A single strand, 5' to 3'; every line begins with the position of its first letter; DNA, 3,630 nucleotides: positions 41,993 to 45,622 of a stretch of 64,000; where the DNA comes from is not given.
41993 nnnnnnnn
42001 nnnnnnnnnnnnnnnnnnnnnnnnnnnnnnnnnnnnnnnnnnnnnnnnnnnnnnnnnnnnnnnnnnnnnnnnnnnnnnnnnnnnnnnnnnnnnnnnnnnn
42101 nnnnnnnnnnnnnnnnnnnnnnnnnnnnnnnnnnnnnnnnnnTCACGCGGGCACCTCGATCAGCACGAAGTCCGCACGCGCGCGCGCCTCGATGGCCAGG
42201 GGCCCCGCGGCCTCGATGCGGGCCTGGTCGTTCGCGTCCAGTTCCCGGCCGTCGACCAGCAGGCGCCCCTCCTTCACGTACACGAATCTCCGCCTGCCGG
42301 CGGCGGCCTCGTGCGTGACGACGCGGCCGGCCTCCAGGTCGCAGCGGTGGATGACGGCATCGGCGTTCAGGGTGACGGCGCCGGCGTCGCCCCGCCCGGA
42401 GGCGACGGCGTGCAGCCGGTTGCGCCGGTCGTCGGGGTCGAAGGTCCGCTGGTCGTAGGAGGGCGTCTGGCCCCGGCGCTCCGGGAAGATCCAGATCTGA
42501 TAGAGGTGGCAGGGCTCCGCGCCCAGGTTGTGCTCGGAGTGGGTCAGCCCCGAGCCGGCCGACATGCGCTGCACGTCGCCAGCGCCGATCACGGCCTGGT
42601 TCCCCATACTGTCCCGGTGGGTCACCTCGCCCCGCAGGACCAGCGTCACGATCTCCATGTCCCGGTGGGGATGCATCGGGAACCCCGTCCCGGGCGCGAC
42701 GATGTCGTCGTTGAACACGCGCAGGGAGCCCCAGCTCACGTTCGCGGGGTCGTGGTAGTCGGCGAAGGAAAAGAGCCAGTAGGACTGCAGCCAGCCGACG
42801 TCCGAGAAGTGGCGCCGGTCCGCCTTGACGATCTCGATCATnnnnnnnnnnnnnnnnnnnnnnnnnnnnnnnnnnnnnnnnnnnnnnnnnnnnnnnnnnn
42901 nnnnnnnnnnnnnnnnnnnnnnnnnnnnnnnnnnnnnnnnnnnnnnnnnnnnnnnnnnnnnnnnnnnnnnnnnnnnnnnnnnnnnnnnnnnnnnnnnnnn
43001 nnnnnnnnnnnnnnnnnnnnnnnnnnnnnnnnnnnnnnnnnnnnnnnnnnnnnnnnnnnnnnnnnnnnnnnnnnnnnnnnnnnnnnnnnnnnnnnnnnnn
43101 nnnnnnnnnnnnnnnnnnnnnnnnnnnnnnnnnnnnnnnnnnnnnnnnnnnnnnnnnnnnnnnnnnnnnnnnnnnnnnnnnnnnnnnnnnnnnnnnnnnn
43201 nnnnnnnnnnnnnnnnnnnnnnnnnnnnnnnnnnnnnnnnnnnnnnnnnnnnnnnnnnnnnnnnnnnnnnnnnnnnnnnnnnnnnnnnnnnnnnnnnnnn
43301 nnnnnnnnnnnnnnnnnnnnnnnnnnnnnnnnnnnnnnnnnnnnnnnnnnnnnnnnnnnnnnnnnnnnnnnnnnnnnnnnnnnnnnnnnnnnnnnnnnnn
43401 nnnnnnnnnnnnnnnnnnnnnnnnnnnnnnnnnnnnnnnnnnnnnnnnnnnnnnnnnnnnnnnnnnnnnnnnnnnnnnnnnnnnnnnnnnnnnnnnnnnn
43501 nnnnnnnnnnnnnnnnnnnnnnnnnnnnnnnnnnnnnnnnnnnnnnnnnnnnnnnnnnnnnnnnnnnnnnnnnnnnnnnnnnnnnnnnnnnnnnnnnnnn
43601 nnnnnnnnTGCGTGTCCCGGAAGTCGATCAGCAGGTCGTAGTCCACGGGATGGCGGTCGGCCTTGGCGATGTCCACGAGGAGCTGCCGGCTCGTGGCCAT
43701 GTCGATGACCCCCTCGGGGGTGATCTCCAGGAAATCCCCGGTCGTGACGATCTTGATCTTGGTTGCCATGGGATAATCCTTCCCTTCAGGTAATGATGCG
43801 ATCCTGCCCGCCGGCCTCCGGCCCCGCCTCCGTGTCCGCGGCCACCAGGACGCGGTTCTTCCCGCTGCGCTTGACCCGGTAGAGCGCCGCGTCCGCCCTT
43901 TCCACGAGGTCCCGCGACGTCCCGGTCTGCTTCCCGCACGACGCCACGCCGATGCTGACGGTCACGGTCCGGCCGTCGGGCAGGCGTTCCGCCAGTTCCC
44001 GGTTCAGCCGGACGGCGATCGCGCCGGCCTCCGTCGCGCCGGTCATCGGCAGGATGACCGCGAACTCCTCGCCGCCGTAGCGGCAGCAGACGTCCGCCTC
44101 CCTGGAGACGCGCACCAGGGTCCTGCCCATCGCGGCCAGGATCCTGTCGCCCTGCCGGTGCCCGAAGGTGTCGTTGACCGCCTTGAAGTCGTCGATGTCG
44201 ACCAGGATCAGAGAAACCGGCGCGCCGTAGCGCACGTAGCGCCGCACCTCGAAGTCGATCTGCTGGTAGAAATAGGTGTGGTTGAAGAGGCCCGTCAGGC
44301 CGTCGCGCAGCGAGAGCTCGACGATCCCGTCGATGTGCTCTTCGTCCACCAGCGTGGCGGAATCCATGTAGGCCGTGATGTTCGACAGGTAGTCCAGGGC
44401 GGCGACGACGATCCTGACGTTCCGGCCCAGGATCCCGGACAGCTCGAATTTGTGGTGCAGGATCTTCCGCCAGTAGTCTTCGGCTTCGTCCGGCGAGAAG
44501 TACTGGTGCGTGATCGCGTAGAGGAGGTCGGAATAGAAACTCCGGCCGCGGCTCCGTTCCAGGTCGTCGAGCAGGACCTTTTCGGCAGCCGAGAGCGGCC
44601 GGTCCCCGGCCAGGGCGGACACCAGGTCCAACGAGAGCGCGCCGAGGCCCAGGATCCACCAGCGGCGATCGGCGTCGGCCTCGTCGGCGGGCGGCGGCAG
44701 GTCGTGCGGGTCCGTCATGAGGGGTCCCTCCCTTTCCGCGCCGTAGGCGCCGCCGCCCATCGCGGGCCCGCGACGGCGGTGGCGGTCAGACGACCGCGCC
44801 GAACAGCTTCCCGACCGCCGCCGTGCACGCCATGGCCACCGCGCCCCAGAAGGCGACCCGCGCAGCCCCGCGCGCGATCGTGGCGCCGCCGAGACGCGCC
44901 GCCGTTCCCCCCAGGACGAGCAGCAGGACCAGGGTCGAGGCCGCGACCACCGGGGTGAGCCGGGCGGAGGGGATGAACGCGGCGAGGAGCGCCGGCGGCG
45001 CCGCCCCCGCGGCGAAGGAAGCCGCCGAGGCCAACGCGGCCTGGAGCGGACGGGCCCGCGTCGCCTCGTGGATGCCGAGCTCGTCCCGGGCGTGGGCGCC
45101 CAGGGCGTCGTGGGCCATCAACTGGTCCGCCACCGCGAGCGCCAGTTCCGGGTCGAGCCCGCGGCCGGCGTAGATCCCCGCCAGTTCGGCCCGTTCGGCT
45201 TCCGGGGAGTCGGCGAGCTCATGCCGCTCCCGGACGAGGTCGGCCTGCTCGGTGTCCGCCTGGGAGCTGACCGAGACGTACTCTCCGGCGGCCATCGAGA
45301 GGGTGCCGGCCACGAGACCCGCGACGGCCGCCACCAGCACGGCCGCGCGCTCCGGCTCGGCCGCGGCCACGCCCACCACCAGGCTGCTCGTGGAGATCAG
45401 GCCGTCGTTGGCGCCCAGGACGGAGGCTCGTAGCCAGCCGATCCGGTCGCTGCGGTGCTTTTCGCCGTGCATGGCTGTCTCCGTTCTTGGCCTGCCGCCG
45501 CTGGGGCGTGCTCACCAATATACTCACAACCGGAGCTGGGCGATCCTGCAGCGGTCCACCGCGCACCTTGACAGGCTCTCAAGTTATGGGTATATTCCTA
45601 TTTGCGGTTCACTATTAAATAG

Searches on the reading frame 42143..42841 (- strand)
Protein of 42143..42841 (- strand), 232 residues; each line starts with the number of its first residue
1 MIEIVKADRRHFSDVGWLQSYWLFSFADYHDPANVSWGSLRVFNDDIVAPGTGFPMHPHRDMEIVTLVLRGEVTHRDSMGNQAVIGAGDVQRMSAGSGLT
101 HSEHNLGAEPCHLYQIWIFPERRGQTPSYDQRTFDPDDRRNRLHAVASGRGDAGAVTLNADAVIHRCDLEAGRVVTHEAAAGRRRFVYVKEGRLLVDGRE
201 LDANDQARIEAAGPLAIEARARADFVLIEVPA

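Call 78: search_protein_families(library=pfam, proteins=[window:42143-42841:-], max_evalue=0.00001)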
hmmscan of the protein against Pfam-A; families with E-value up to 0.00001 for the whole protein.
window:42143-42841:- (232 aa): 3 families
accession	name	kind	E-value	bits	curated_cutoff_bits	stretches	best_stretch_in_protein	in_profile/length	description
PF02678.22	Pirin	-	3.4e-35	120.8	26.1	1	9-118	5-108/108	Pirin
PF17954.7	Pirin_C_2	-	1.6e-14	54.3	22.9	1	146-230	2-86/86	Quercetinase C-terminal cupin domain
PF07883.17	Cupin_2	-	3.2e-10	40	27.2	1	48-117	5-68/70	Cupin domain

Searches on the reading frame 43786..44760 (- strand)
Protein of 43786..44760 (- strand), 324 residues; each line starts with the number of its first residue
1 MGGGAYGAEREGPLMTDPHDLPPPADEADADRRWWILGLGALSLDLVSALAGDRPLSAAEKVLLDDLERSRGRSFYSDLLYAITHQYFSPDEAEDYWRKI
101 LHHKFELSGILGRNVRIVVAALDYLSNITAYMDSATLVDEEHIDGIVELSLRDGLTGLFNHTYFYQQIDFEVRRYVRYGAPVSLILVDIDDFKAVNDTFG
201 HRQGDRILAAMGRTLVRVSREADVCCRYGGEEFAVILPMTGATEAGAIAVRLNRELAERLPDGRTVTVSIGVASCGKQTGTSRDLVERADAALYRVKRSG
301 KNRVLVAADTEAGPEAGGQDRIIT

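Call 78: search_protein_families(library=pfam, proteins=[window:43786-44760:-], max_evalue=0.00001)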
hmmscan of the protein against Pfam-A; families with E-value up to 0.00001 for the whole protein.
window:43786-44760:- (324 aa): 1 family
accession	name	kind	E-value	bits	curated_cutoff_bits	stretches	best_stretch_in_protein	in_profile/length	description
PF00990.26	GGDEF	-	4.3e-41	140.8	23.8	1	151-303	2-161/161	Diguanylate cyclase, GGDEF domain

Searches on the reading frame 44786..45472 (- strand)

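Call 79: search_protein_families(library=pfam, proteins=[window:44786-45472:-], max_evalue=0.00001)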
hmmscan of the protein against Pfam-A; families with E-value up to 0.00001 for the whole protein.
window:44786-45472:- (228 aa): 1 family
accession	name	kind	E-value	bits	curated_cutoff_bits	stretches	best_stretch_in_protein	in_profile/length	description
PF01988.24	VIT1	-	1.7e-62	211.5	28.1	1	14-222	1-214/214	VIT family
